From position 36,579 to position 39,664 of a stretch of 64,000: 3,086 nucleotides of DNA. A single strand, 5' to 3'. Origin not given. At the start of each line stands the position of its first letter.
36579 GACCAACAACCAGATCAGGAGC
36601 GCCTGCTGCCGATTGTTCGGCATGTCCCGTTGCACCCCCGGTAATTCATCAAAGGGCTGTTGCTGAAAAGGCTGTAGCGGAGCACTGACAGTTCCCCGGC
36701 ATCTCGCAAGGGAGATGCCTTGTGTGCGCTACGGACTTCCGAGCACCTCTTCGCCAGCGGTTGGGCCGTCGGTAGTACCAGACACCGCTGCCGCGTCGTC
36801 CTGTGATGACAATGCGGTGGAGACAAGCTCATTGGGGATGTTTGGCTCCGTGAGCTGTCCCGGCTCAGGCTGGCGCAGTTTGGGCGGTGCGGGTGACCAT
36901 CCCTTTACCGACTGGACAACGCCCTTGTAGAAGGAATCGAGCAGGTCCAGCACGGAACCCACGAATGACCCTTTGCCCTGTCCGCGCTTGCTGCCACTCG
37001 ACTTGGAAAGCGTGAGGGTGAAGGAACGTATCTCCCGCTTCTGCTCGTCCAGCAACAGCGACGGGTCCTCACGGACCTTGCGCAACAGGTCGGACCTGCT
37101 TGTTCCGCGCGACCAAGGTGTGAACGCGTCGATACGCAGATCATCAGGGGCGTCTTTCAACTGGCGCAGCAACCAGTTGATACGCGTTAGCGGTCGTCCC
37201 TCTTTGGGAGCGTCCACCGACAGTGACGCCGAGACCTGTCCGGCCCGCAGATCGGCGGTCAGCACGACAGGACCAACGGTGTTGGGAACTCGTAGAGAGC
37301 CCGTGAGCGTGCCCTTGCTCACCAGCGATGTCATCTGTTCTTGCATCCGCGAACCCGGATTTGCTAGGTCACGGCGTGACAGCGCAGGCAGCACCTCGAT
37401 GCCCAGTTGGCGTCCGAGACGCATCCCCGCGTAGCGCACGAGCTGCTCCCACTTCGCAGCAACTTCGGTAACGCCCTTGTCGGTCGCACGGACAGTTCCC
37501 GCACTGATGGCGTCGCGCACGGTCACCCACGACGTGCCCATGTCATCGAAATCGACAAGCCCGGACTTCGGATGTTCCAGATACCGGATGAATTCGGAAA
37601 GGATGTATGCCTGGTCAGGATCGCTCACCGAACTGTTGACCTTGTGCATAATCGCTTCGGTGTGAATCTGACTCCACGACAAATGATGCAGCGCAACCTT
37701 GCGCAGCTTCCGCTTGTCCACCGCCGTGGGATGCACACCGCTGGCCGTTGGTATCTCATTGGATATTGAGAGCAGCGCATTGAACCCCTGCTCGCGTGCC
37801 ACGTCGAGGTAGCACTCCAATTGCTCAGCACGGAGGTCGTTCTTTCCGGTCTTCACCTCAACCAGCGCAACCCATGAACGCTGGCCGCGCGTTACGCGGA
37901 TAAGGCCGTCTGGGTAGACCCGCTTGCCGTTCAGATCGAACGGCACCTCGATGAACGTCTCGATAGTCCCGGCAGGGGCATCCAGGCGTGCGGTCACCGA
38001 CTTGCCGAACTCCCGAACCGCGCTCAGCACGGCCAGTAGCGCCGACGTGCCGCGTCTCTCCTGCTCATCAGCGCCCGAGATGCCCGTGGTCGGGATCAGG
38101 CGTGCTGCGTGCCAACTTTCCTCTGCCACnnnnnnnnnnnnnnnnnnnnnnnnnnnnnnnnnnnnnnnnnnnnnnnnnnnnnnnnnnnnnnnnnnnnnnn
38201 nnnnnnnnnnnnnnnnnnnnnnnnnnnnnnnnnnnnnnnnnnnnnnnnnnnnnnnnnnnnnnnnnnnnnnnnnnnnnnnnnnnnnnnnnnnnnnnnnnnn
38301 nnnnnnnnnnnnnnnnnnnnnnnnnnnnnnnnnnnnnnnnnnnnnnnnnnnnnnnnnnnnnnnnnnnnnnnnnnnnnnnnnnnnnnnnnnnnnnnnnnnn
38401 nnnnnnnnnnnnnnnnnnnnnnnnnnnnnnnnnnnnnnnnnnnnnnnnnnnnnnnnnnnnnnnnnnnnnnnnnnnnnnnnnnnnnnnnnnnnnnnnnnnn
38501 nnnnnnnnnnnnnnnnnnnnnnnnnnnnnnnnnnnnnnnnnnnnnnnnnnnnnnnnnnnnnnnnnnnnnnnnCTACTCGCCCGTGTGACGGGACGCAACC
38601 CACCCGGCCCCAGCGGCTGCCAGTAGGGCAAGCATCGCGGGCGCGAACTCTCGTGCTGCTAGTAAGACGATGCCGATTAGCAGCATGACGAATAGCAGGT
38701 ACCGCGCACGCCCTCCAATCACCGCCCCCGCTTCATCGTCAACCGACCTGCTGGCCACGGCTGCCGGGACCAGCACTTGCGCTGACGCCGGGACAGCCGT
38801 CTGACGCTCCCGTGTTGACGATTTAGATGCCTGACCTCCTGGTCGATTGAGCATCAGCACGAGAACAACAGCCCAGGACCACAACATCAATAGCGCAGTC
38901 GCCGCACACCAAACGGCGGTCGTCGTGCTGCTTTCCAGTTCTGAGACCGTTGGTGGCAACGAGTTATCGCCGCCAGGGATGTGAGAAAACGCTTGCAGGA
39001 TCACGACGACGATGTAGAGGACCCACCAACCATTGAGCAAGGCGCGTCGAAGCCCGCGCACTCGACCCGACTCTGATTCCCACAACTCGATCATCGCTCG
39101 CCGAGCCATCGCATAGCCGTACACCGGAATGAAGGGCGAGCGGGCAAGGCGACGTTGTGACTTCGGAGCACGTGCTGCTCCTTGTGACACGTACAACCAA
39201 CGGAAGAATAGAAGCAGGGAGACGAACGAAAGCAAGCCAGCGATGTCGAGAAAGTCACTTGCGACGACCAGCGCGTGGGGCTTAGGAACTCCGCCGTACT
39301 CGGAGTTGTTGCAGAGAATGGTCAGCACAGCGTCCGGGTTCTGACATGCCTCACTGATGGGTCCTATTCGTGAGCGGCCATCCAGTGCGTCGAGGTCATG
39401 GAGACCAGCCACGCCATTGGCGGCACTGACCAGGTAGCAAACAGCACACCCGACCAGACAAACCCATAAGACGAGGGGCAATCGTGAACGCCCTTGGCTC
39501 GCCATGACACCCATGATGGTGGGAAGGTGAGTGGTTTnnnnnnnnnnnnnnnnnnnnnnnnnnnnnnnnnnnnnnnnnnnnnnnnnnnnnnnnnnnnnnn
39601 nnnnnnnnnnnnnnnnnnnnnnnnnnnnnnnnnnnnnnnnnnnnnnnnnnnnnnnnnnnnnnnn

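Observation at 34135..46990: Lower-GC ~12.5 kb accessory island beside tRNA-Met with no integrase and only uncharacterised genes: a candidate home for a novel system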

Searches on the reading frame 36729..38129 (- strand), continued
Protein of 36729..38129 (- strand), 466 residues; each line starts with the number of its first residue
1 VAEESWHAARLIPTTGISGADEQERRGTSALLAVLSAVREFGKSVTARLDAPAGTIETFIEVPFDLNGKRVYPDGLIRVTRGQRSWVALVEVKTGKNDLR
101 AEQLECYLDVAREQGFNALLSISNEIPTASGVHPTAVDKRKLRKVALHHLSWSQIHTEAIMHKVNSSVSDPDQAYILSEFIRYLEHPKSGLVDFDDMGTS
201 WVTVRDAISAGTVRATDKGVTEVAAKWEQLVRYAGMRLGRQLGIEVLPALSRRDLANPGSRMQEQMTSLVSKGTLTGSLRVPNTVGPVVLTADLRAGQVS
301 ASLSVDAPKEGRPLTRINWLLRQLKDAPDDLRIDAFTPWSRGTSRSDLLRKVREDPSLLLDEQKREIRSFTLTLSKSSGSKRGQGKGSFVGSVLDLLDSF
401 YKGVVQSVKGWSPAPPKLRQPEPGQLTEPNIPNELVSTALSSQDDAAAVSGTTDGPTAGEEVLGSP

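Call 95: search_protein_families(library=padloc, max_evalue=0.001, proteins=[L039:230-2131:+, L039:2135-3568:+, L039:5670-7064:+, L132:9297-10313:+, L132:10310-11842:+, L132:11839-12393:+, L132:12390-13148:+, L136:8973-10667:-, L136:8161-8970:+, L132:6251-8290:+])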
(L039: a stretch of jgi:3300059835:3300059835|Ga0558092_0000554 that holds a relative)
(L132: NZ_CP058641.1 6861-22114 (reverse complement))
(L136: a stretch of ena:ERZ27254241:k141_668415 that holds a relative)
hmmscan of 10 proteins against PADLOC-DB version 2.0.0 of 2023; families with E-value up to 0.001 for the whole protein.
L039:230-2131:+ (633 aa): 10 families
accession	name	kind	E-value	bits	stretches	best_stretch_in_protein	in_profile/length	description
PDLC02419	Aga_SIR2-PNTD1-PNTD2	-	1.5e-107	358.7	1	32-621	1-551/558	Class I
PDLC02401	Aga_SIR2-PNTD1-PNTD2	-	5.1e-107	356.8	1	61-619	3-515/524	Class I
PDLC02420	Aga_SIR2-PNTD1-PNTD2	-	6.3e-39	131.9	1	40-589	22-511/1010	Class I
PDLC02384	pAgo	-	7.3e-28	95.3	1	37-314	20-290/1030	-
PDLC02402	Aga_SIR2-PNTD1-PNTD2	-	9.1e-25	84.9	1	37-279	13-251/876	Class I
PDLC05061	PDC-S65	-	9.3e-17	59.5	1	39-254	33-238/592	-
PDLC05060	PDC-S65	-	1.5e-11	41.9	1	132-247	28-138/503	-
PDLC02418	Aga_SIR2-Kinase-PNTD1-PNTD2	-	4.9e-08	29.6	1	183-275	15-106/756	Class I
PDLC04088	SIR2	-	9.7e-06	22.9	0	140-168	162-190/390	-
PDLC02408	Aga_SIR2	-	3.7e-05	21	0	41-93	10-63/343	Class II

L039:2135-3568:+ (477 aa): 12 families
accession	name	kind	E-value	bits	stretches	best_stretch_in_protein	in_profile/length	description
PDLC02377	pAgo_I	-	7.1e-156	517.5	1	11-477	6-457/457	Class I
PDLC02436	pAgo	-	9.9e-97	322.6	1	14-476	8-459/460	-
PDLC02420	Aga_SIR2-PNTD1-PNTD2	-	6.8e-86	287.4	1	12-477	547-1010/1010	Class I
PDLC02384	pAgo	-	4.3e-84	281.4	1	15-477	570-1030/1030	-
PDLC02376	pAgo_I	-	2e-51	173.5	1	16-477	6-455/455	Class I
PDLC02378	pAgo_I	-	1.4e-37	127.7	2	167-462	192-477/493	Class I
PDLC02392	pAgo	-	9.9e-19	65.4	1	170-467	50-334/346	-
PDLC02397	pAgo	-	5.8e-15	53.1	1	145-468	292-569/578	-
PDLC02428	PprPIWI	-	4.3e-11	40.3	1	395-463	588-651/666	-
PDLC02379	pAgo_II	-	3.2e-10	37.1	1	10-76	284-347/724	Class II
PDLC02388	pAgo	-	5.2e-09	32.9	1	146-239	419-502/716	-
PDLC02387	pAgo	-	0.00035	17.1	1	404-457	596-649/672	-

L039:5670-7064:+ (464 aa): 0 families

L132:9297-10313:+ (338 aa): 18 families
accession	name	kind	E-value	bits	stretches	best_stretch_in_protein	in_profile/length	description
PDLC00810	Cyclase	-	1.5e-127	423.7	1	2-338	5-335/335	oligonucleotide-cyclase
PDLC00809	Cyclase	-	1.2e-31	108.4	1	5-294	8-291/295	oligonucleotide-cyclase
PDLC00822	Cyclase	-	3.4e-31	106.9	2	2-122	4-124/375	oligonucleotide-cyclase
PDLC00773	Cyclase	-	1.1e-30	105.4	1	3-294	5-293/334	oligonucleotide-cyclase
PDLC00823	Cyclase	-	2.2e-23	81.3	1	4-293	8-279/285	oligonucleotide-cyclase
PDLC00776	Cyclase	-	3.4e-14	50.9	1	2-175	6-172/287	oligonucleotide-cyclase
PDLC00790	Cyclase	-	1.8e-11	41.9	1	41-207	72-233/310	oligonucleotide-cyclase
PDLC00798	Cyclase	-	6.5e-11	40.2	1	3-292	5-291/344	oligonucleotide-cyclase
PDLC00818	Cyclase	-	1.7e-09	35.7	1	133-296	145-293/322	oligonucleotide-cyclase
PDLC00786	Cyclase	-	3.8e-08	31.1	1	4-231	6-233/293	oligonucleotide-cyclase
PDLC00796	Cyclase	-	7.5e-08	30.1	1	46-208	47-207/432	oligonucleotide-cyclase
PDLC00803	Cyclase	-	7.9e-07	27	1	26-158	29-150/253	oligonucleotide-cyclase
PDLC00801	Cyclase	-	1.1e-06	26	1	14-74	16-76/295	oligonucleotide-cyclase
PDLC00802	Cyclase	-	1.6e-06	25.6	1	83-294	122-327/332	oligonucleotide-cyclase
PDLC00769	Cyclase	-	6.1e-06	23.8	1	49-176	49-173/261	oligonucleotide-cyclase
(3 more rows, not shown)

L132:10310-11842:+ (510 aa): 33 families (the best 25 are shown)
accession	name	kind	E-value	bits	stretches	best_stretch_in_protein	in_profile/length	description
PDLC00844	E1-E2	-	4.8e-140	465.4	1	15-506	9-483/489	E1-E2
PDLC00847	E1-E2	-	1.3e-37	127.4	1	241-502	226-496/523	E1-E2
PDLC00855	E1-E2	-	7e-28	96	1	207-430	211-435/579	E1-E2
PDLC00836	E1-E2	-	2.7e-26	90.3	1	288-416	328-456/602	E1-E2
PDLC00856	E1-E2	-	4.7e-24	82.8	1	292-490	313-518/573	E1-E2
PDLC00828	E1-E2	-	1.1e-23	82.2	1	297-431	171-304/431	E1-E2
PDLC00853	E1-E2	-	5.6e-23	79.7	1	273-435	282-443/546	E1-E2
PDLC00829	E1-E2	-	2e-22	77.9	1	292-440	163-312/426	E1-E2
PDLC00837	E1-E2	-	3.6e-21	73.6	1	283-413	308-440/593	E1-E2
PDLC00842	E1-E2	-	4e-21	73.3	1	272-410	276-412/549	E1-E2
PDLC00832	E1-E2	-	1.7e-20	70.7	1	288-409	325-445/588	E1-E2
PDLC00848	E1-E2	-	2.1e-19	67.2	1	288-404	362-476/607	E1-E2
PDLC00839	E1-E2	-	4.6e-19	66.1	1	288-407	358-475/602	E1-E2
PDLC00840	E1-E2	-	3.1e-18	64.1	1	299-411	211-323/458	E1-E2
PDLC00850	E1-E2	-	4.5e-17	59.7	1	300-402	313-414/566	E1-E2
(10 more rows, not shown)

L132:11839-12393:+ (184 aa): 28 families (the best 25 are shown)
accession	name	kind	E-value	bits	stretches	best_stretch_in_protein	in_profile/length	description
PDLC00727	Effector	-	1e-30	104.7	1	7-140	7-138/590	TIR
PDLC02013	SAVED5--SAVED_TIR_JAB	-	1.3e-28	97.9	1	9-161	10-155/584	-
PDLC00904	JAB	-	3.8e-21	73.7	1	1-112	1-111/170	JAB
PDLC00896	JAB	-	2.4e-19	67.6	1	7-119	13-133/159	JAB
PDLC00890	JAB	-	5.8e-19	66.1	1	7-113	12-120/157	JAB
PDLC00902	JAB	-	1.5e-17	61.7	1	26-119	36-134/159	JAB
PDLC00887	JAB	-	3.3e-16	57.7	1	27-120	37-135/160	JAB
PDLC00827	E1-E2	-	2e-15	54.2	1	9-113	567-674/711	E1-E2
PDLC00889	JAB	-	3.8e-15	53.9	1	7-111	21-126/168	JAB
PDLC00893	JAB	-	9.1e-14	49.7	1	7-121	3-121/157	JAB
PDLC00898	JAB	-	9.3e-13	46.1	1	8-139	20-151/162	JAB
PDLC00894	JAB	-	1.5e-12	45.8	1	27-114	36-127/158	JAB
PDLC00905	JAB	-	1.8e-12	45.7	1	7-116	3-116/154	JAB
PDLC00895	JAB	-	9.8e-12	42.8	1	8-108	12-113/162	JAB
PDLC00909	JAB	-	1.4e-11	42.3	1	27-108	41-125/168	JAB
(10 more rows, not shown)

L132:12390-13148:+ (252 aa): 3 families
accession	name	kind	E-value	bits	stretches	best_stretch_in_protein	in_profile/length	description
PDLC00745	Effector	-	3.1e-80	267.4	1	8-247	5-242/244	Endonuclease (NucC)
PDLC01051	NucC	-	1.4e-48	163.7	1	10-247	14-241/243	NucC nuclease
PDLC01495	PD_DExK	-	1.2e-33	113.4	1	10-131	3-123/123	"CAS-I,CAS-II,CAS-III,CAS-IV,CAS-V,CAS-VI; associated"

L136:8973-10667:- (564 aa): 2 families
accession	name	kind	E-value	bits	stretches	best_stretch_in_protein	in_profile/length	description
PDLC04561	PDC-M28C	-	2e-09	34.9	1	227-339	150-259/480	-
PDLC04140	mad8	-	0.00056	17.5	0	45-185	27-115/314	mads_8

L136:8161-8970:+ (269 aa): 1 family
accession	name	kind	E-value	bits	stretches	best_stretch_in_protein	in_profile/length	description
PDLC05021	PDC-S44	-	1.9e-12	45.3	1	44-242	74-250/257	-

L132:6251-8290:+ (679 aa): 0 families

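Call 96: find_encoding_contigs(protein=P0088, flank=10000, max_places=2)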
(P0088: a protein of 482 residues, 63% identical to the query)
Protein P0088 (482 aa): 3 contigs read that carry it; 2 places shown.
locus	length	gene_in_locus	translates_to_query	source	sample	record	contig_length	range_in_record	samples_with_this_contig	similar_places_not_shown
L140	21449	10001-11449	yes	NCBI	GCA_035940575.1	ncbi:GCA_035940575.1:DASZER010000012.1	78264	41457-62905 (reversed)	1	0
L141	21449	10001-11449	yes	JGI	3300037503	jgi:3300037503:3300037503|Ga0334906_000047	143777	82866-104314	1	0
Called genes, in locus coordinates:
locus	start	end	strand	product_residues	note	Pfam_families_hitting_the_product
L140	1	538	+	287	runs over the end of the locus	PF01636:APH, PF07914:DUF1679 (weak)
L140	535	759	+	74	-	-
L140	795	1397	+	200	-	-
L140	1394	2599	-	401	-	PF02036:SCP2, PF00561:Abhydrolase_1, PF12146:Hydrolase_4, PF12697:Abhydrolase_6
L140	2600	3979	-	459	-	PF03007:WS_DGAT_cat, PF06974:WS_DGAT_C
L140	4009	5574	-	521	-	PF01039:Carboxyl_trans, PF03255:ACCA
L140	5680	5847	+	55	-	-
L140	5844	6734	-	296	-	-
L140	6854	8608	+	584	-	PF00929:RNase_T, PF01541:GIY-YIG (weak), PF27096:UvrC_M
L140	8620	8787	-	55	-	-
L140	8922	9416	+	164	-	PF13302:Acetyltransf_3, PF13420:Acetyltransf_4, PF00583:Acetyltransf_1, PF13508:Acetyltransf_7 (weak)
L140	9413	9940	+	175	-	-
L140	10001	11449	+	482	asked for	-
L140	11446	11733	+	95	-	PF01037:AsnC_trans_reg, PF22482:AsnC_trans_reg_3 (weak)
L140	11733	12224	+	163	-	PF13302:Acetyltransf_3, PF00583:Acetyltransf_1, PF13673:Acetyltransf_10 (weak), PF13508:Acetyltransf_7, PF08445:FR47 (weak)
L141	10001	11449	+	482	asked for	-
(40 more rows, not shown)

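Call 97: find_related_loci(query=A1, collection=viral_contigs, flank=8000)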
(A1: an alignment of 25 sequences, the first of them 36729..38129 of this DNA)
Query A1 (466 aa) in viral_contigs; peptide patterns used: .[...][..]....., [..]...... (x = any residue, [..] = any of these).
98 stretches matched a pattern, but none encodes a relative of the query by tblastn (E <= 1e-3).

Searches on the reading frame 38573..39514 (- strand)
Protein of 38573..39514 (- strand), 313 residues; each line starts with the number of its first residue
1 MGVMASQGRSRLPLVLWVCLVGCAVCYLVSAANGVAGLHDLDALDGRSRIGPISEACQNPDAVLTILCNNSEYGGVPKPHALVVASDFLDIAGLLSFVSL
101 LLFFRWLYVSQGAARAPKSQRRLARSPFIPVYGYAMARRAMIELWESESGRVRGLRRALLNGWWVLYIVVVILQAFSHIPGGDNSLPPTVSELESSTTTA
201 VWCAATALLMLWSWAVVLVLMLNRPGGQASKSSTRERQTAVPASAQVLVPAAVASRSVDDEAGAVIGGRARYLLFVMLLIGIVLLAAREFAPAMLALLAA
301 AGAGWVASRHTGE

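Call 7: search_protein_families(library=pfam, max_evalue=0.01, proteins=[window:38573-39514:-])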
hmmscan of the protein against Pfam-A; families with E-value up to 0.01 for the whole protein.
window:38573-39514:- (313 aa): 2 families
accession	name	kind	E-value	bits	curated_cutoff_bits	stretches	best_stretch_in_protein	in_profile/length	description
PF14219.11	DUF4328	-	3.4e-08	33.6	27.2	1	85-212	19-159/166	Domain of unknown function (DUF4328)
PF17158.10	MASE4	-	0.0009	19.1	28.4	1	164-223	116-176/239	Membrane-associated sensor, integral membrane domain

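Call 8: search_protein_families(library=padloc, max_evalue=0.01, proteins=[window:38573-39514:-])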
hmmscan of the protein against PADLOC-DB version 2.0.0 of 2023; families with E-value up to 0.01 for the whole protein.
window:38573-39514:- (313 aa): 0 families

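Call 11: search_protein_families(library=ncbifam, max_evalue=0.01, proteins=[window:38573-39514:-])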
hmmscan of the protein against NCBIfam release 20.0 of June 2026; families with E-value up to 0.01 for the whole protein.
window:38573-39514:- (313 aa): 0 families

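Call 12: search_protein_families(library=phrogs, max_evalue=0.01, proteins=[window:38573-39514:-])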
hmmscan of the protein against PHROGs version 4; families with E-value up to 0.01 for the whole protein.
window:38573-39514:- (313 aa): 0 families
